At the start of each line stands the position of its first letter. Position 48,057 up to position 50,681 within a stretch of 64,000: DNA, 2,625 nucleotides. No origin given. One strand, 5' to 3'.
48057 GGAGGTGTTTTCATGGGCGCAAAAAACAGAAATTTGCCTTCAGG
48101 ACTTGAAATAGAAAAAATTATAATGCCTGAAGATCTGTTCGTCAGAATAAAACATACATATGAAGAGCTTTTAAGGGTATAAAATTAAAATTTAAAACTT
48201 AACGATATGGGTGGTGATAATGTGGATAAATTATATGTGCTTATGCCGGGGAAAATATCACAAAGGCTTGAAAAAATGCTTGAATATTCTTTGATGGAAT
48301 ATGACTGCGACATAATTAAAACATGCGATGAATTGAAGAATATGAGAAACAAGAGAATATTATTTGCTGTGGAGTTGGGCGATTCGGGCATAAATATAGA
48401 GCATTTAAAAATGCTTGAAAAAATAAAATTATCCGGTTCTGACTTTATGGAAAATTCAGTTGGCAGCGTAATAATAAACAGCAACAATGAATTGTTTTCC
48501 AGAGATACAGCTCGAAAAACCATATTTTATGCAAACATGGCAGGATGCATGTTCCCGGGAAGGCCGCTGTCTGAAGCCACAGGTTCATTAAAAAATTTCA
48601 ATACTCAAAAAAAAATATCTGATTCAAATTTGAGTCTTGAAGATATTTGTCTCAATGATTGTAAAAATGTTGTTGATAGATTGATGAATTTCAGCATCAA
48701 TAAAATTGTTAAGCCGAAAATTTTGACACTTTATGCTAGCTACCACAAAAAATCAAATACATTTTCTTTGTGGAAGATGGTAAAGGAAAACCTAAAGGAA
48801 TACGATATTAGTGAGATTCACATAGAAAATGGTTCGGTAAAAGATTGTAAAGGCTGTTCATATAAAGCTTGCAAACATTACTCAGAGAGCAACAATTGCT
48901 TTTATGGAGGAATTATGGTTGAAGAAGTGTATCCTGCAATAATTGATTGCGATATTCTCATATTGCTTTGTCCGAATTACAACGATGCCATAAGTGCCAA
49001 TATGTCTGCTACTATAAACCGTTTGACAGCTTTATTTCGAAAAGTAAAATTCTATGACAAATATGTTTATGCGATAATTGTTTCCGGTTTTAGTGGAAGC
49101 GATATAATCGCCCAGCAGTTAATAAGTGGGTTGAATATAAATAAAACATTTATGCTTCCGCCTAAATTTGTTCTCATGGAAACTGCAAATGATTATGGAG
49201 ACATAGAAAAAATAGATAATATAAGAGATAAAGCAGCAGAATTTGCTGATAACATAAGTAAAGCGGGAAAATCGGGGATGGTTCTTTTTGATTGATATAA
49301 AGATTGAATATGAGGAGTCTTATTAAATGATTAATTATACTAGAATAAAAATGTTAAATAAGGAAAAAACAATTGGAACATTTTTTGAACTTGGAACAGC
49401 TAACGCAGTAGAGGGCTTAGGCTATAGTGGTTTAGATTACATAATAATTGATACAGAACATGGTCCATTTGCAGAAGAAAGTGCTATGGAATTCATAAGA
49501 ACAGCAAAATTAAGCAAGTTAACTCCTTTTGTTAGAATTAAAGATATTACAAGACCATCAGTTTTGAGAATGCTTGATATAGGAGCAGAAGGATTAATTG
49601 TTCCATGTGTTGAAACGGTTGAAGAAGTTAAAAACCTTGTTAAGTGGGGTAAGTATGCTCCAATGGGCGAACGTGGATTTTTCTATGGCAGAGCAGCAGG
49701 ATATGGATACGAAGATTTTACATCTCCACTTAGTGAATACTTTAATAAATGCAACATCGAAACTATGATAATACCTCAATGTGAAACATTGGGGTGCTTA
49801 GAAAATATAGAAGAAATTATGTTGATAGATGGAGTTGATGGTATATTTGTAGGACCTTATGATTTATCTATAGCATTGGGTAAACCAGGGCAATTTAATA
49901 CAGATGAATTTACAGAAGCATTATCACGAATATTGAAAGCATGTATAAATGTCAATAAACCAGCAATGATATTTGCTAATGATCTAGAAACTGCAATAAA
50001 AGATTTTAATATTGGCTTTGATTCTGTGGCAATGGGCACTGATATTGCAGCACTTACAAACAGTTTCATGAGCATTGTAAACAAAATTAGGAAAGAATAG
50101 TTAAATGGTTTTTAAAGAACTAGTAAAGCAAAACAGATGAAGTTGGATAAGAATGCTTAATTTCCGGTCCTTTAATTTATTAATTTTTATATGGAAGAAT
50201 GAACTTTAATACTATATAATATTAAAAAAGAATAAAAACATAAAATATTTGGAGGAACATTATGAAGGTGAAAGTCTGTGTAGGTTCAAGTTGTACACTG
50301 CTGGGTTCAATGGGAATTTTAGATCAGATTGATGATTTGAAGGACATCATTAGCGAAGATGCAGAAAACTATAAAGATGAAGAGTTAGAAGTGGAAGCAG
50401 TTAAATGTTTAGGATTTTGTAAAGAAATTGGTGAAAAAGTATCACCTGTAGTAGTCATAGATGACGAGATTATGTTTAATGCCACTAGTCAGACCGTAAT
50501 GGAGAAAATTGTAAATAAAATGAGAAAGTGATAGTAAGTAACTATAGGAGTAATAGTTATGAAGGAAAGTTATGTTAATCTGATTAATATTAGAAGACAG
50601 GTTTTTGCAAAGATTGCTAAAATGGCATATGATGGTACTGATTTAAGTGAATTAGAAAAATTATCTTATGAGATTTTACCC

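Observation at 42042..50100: Operon headed by a 1,621-aa HD / helical-repeat / NadD-like / GNAT-like / PRTase-like fusion protein with dehydrogenase, flavoprotein and aldolase partners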

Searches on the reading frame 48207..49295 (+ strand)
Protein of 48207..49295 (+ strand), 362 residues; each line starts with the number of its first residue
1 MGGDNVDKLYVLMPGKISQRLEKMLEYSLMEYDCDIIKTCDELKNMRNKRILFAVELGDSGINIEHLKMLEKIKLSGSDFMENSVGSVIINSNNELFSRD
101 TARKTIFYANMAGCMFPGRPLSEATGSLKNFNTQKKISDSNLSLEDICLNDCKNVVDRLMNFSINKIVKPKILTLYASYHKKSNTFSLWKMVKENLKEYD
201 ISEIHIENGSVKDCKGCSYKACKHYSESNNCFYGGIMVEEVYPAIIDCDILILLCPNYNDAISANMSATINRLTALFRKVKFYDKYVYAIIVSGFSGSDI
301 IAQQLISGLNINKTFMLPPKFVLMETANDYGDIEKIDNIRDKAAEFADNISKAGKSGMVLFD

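Call 7: search_protein_families(library=pfam, proteins=[window:48207-49295:+], max_evalue=0.1)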
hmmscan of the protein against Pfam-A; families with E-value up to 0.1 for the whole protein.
window:48207-49295:+ (362 aa): 1 family
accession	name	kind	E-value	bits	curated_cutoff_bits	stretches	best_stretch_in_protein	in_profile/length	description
PF03358.20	FMN_red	-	5.3e-20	72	24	1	170-328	1-151/152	NADPH-dependent FMN reductase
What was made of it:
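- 48207..49295 (+): ORF3: two-domain Fe-S flavoprotein-like protein (unknown N-terminal domain plus an Isf-type FMN_red domain). PF03358 at residues 170-328, E 5e-20 (call 7).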

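Call 8: search_protein_families(library=ncbifam, proteins=[window:48207-49295:+], max_evalue=0.1)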
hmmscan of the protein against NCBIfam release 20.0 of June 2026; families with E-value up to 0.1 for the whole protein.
window:48207-49295:+ (362 aa): 0 families

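Call 26: search_protein_families(library=padloc, proteins=[window:48207-49295:+], max_evalue=0.01)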
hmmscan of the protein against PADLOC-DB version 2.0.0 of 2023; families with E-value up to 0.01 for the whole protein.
window:48207-49295:+ (362 aa): 0 families

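Call 50: search_solved_structures(query=A6, max_evalue=1, show_alignments=1)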
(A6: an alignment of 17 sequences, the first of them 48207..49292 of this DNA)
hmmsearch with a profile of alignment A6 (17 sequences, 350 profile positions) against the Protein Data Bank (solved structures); distinct sequences matched with E-value up to 1: 6.
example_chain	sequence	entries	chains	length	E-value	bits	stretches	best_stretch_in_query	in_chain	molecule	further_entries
1sqs_A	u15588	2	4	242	0.16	14.1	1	228-299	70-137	conserved hypothetical protein | Hypothetical protein SP1951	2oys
1f3u_B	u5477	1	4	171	0.18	13.9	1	4-69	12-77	TRANSCRIPTION INITIATION FACTOR IIF, ALPHA SUBUNIT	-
3gfr_A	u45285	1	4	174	0.25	13.5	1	232-344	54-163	FMN-dependent NADPH-azoreductase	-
2ic2_A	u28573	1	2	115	0.53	12.4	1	122-180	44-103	CG9211-PA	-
4c14_A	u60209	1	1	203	0.89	11.6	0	235-277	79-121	FMN-DEPENDENT NADH-AZOREDUCTASE 1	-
4c0w_A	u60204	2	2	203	0.89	11.6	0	235-277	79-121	FMN-DEPENDENT NADH-AZOREDUCTASE 1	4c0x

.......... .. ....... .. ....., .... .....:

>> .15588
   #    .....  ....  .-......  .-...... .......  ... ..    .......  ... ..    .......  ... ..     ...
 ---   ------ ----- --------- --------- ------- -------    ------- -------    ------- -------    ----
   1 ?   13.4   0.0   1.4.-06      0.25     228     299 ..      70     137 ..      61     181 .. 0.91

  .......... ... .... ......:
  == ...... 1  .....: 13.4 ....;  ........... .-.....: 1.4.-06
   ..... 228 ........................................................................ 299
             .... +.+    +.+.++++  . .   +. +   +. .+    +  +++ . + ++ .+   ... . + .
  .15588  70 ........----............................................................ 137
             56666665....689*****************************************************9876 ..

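Call 80: find_homologous_proteins(query=window:48207-49292:+, max_evalue=0.00001)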
Query window:48207-49292:+ (362 aa): 4364 proteins with E <= 0.00001 among 6127 candidates; the best 120 are listed.
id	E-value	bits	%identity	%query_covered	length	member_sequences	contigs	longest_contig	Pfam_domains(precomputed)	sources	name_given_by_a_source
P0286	6.4e-234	793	100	99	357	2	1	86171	PF03358.21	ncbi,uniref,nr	ncbi:MAG: NAD(P)H-dependent oxidoreductase [Sedimentibacter sp.]|uniref:flavodoxin family protein n=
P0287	9.6e-207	704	91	95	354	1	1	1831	PF03358.21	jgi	-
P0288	1.1e-205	700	89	95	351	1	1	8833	PF03358.21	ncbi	ncbi:MAG: NAD(P)H-dependent oxidoreductase [Sedimentibacter sp.]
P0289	1.2e-205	700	90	95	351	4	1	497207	PF03358.21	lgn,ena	-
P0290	3.8e-190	649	83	95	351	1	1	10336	PF03358.21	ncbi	-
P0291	1.7e-177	608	77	95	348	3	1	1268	PF03358.21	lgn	-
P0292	3.2e-174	597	76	96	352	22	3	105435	PF03358.21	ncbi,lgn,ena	-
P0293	1.5e-173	595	73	96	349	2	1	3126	PF03358.21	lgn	-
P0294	9.8e-173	592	77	96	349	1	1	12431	PF03358.21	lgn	-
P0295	1.1e-172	592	73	96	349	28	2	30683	PF03358.21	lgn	-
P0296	1.9e-172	591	76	96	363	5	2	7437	PF03358.21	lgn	-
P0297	2.0e-172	591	84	86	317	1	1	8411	PF03358.21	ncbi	ncbi:MAG: flavodoxin family protein, partial [Sedimentibacter sp.]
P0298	4.7e-172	590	75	94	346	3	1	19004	PF03358.21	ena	-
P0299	1.8e-171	588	75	96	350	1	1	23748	PF03358.21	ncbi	ncbi:MAG: flavodoxin family protein [Sedimentibacter sp.]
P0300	2.3e-171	587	74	96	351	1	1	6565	PF03358.21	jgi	jgi:multimeric flavodoxin WrbA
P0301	7.0e-171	586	74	95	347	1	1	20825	PF03358.21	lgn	-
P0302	8.4e-171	586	75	98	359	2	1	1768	PF03358.21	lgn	-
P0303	9.5e-171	585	73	98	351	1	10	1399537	PF03358.21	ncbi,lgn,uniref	ncbi:MAG: NAD(P)H-dependent oxidoreductase [Sedimentibacter sp.]|uniref:NAD(P)H-dependent oxidoreduc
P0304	2.3e-170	584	73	96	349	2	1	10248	PF03358.21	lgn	-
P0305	4.3e-170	583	74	96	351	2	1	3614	PF03358.21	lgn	-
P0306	5.4e-170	583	74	95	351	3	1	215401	PF03358.21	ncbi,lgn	-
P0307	7.0e-170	583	74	96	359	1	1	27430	PF03358.21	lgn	-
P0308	9.3e-170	582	76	94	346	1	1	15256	PF03358.21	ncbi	-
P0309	2.1e-169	581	75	96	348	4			PF03358.21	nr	nr:NAD(P)H-dependent oxidoreductase [Sedimentibacter sp.]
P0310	8.6e-169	579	74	96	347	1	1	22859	PF03358.21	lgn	-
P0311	1.8e-168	578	74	97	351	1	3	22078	PF03358.21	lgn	-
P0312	9.2e-168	576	73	97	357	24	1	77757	PF03358.21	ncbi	-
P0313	9.9e-168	576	73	96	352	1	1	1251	PF03358.21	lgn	-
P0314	1.0e-167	575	75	94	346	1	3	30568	PF03358.21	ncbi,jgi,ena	-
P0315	1.2e-167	575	72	95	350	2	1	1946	PF03358.21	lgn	-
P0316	3.2e-167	574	73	98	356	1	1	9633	PF03358.21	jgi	-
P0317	1.1e-166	572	73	97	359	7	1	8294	PF03358.21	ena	-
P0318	1.4e-166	572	73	96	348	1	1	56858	PF03358.21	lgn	-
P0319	6.9e-166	569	75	94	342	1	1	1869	PF03358.21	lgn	-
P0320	2.1e-165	568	75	94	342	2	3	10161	PF03358.21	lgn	-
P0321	1.0e-164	566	71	97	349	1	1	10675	PF03358.21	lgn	-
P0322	1.7e-164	565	74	94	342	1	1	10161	PF03358.21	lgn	-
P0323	1.8e-164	565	73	96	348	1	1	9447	PF03358.21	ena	-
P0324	2.2e-164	564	73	95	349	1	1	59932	PF03358.21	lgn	-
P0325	2.6e-164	564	72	97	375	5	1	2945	PF03358.21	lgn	-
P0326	3.7e-164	564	73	96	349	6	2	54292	PF03358.21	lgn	-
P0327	3.8e-164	564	73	94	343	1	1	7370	PF03358.21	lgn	-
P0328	5.4e-164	563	71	96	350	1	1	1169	PF03358.21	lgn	-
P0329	7.4e-164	563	72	96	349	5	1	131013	PF03358.21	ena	-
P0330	1.4e-163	562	71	96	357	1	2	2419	PF03358.21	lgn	-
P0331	1.5e-163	562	73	93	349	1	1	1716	PF03358.21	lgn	-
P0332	1.6e-163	562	73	94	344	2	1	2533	PF03358.21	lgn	-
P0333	2.6e-163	561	73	96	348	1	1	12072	PF03358.21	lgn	-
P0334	4.7e-163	560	72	96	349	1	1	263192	PF03358.21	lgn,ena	-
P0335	2.1e-162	558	70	95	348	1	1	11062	PF03358.21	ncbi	-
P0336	2.1e-162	558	71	96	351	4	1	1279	PF03358.21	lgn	-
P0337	2.4e-162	558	74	94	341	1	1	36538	PF03358.21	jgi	-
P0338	1.3e-161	555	72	96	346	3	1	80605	PF03358.21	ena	-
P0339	1.4e-161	555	72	96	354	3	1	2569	PF03358.21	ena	-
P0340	3.0e-161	554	71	95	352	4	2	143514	PF03358.21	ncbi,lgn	-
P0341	3.0e-161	554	70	97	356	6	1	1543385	PF03358.21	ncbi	-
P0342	1.0e-160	552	71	96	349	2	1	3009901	PF03358.21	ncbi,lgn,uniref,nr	ncbi:flavodoxin family protein [Sedimentibacter sp. MB31-C6]|uniref:flavodoxin family protein n=1 Ta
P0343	1.5e-160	552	71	95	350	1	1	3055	PF03358.21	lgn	-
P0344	1.7e-160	552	70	95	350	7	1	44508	PF03358.21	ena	-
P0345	3.3e-160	551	71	96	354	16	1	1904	PF03358.21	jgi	-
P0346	1.2e-159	549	70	96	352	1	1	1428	PF03358.21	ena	-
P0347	1.4e-159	549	70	96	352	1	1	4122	PF03358.21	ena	-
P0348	2.1e-159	548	69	97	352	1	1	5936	PF03358.21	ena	-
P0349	3.1e-159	548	69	96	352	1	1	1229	PF03358.21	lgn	-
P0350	4.3e-159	547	69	96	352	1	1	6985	PF03358.21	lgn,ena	-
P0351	5.9e-159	547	70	95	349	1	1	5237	PF03358.21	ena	-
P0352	7.4e-159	546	71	93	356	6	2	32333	PF03358.21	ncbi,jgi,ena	jgi:multimeric flavodoxin WrbA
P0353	9.2e-159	546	69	95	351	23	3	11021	PF03358.21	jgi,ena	-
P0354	9.4e-159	546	69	97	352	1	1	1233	PF03358.21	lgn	-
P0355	9.8e-159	546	71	94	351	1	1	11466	PF03358.21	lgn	-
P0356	1.5e-158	545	71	95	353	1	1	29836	PF03358.21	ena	-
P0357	1.6e-158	545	69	96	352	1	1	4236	PF03358.21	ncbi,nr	ncbi:MAG: NAD(P)H-dependent oxidoreductase [Tissierellia bacterium]|nr:NAD(P)H-dependent oxidoreduct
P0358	1.6e-158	545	68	97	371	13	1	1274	PF03358.21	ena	-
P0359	1.9e-158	545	69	96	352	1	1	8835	PF03358.21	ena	-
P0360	2.4e-158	545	69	96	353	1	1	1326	PF03358.21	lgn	-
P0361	2.6e-158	545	72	95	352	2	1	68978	PF03358.21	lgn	-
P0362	4.0e-158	544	69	96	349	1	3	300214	PF03358.21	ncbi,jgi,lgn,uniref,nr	ncbi:NAD(P)H-dependent oxidoreductase [Sedimentibacter sp.]|uniref:flavodoxin family protein n=1 Tax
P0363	4.0e-158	544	71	95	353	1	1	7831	PF03358.21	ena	-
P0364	4.7e-158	544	68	97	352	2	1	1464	PF03358.21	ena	-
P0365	6.5e-158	543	69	96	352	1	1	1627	PF03358.21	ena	-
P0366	7.1e-158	543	69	95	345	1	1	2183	PF03358.21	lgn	-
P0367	1.2e-157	542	71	95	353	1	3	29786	PF03358.21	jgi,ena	-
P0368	1.3e-157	542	69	96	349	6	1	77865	PF03358.21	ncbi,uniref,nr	ncbi:NAD(P)H-dependent oxidoreductase [Sedimentibacter hydroxybenzoicus DSM 7310]|uniref:NAD(P)H-dep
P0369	7.3e-157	540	72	94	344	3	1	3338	PF03358.21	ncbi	-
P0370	1.1e-156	539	70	95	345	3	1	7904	PF03358.21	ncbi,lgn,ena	-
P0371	2.4e-156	538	71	95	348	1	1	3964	PF03358.21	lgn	-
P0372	2.8e-156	538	68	96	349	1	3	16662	PF03358.21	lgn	-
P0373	3.3e-156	538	69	96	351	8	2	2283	PF03358.21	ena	-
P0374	4.3e-156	537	67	96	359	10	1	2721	PF03358.21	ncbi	-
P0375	5.8e-156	537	69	95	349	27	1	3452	PF03358.21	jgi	jgi:multimeric flavodoxin WrbA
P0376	7.5e-156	536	71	96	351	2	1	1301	PF03358.21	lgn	-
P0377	1.3e-155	536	70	96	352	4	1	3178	PF03358.21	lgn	-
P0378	2.4e-155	535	68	96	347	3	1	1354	PF03358.21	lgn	-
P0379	2.7e-155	535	68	96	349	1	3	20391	PF03358.21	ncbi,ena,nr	ncbi:MAG: NAD(P)H-dependent oxidoreductase [Tissierellia bacterium]|nr:NAD(P)H-dependent oxidoreduct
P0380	3.0e-155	534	70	95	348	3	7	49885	PF03358.21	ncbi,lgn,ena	-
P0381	3.1e-155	534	69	96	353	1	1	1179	PF03358.21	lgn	-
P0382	3.4e-155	534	68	95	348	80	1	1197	PF03358.21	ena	-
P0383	6.2e-155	533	69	96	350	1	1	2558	PF03358.21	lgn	-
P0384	7.8e-155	533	71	95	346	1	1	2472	PF03358.21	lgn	-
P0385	1.1e-154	533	68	96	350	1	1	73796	PF03358.21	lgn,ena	-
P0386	3.1e-153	528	68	95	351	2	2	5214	PF03358.21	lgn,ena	-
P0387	4.3e-153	527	67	92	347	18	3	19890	PF03358.21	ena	-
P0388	5.4e-153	527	70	96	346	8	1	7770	PF03358.21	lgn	-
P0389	7.3e-153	527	68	95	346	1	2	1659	PF03358.21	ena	-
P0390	1.2e-152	526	66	95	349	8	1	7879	PF03358.21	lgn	-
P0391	4.5e-152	524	68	92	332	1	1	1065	PF03358.21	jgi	jgi:multimeric flavodoxin WrbA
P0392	1.0e-151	523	75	85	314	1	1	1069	PF03358.21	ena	-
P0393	1.1e-151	523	68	96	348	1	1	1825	PF03358.21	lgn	-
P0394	3.4e-151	521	70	90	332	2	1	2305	PF03358.21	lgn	-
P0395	6.2e-151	520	70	95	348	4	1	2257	PF03358.21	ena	-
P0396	4.2e-150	518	67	94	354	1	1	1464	PF03358.21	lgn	-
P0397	4.7e-150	517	68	96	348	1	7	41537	PF03358.21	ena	-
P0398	4.9e-150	517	69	94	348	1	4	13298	PF03358.21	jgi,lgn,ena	jgi:multimeric flavodoxin WrbA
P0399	5.3e-150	517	67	95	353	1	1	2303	PF03358.21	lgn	-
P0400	7.1e-150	517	67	96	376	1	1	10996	PF03358.21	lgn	-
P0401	1.4e-149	516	68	96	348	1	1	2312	PF03358.21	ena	-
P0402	3.3e-149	515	66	95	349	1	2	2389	PF03358.21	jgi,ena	-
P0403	3.6e-149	514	66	96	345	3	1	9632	PF03358.21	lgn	-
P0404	6.2e-147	507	67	96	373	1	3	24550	PF03358.21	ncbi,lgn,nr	ncbi:MAG: NAD(P)H-dependent oxidoreductase [Tissierellia bacterium]|nr:NAD(P)H-dependent oxidoreduct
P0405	1.1e-146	506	65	96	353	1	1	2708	PF03358.21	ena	-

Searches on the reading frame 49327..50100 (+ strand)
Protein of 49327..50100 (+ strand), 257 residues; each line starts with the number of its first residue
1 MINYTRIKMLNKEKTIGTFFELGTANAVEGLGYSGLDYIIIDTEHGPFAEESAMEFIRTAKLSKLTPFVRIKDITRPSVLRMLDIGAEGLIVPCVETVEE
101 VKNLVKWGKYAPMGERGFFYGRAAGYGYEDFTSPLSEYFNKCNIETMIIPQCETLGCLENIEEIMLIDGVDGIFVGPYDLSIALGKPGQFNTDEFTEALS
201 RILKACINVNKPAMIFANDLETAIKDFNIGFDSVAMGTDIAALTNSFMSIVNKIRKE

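Call 7: search_protein_families(library=pfam, proteins=[window:49327-50100:+], max_evalue=0.1)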
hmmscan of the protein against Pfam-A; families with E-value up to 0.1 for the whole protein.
window:49327-50100:+ (257 aa): 1 family
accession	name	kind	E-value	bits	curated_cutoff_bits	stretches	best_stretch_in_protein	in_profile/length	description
PF03328.21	HpcH_HpaI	-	9.7e-28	97.4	25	1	17-239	3-214/221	HpcH/HpaI aldolase/citrate lyase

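Call 8: search_protein_families(library=ncbifam, proteins=[window:49327-50100:+], max_evalue=0.1)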
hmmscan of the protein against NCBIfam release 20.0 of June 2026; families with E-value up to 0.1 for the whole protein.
window:49327-50100:+ (257 aa): 4 families
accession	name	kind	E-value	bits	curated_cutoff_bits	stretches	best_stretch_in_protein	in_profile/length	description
TIGR02311.1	HpaI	equivalog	7.3e-42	143.5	368.8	1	8-253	6-247/249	4-hydroxy-2-oxoheptanedioate aldolase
NF007849.0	PRK10558.1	equivalog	7.1e-39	133.7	393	1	3-254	8-254/256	2-dehydro-3-deoxyglucarate aldolase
TIGR03239.1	GarL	equivalog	2.3e-37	128.9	406.75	1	5-252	3-245/249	2-dehydro-3-deoxyglucarate aldolase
NF007521.0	PRK10128.1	equivalog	1.7e-29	103.2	441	1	8-246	12-246/267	2-keto-3-deoxy-L-rhamnonate aldolase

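Call 26: search_protein_families(library=padloc, proteins=[window:49327-50100:+], max_evalue=0.01)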
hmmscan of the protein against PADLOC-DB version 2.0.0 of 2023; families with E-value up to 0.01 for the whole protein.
window:49327-50100:+ (257 aa): 0 families

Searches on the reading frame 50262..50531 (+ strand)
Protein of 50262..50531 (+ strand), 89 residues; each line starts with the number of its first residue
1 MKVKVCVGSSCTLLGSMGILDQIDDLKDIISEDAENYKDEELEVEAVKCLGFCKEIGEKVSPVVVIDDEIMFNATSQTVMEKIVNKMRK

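Call 15: search_protein_families(library=pfam, proteins=[window:50262-50531:+], max_evalue=0.001)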
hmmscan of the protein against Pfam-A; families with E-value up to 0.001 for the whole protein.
window:50262-50531:+ (89 aa): 1 family
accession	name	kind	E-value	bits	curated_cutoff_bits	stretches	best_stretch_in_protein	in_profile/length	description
PF01257.25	2Fe-2S_thioredx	-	3.2e-10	40.5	24.8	1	2-86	67-143/145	Thioredoxin-like [2Fe-2S] ferredoxin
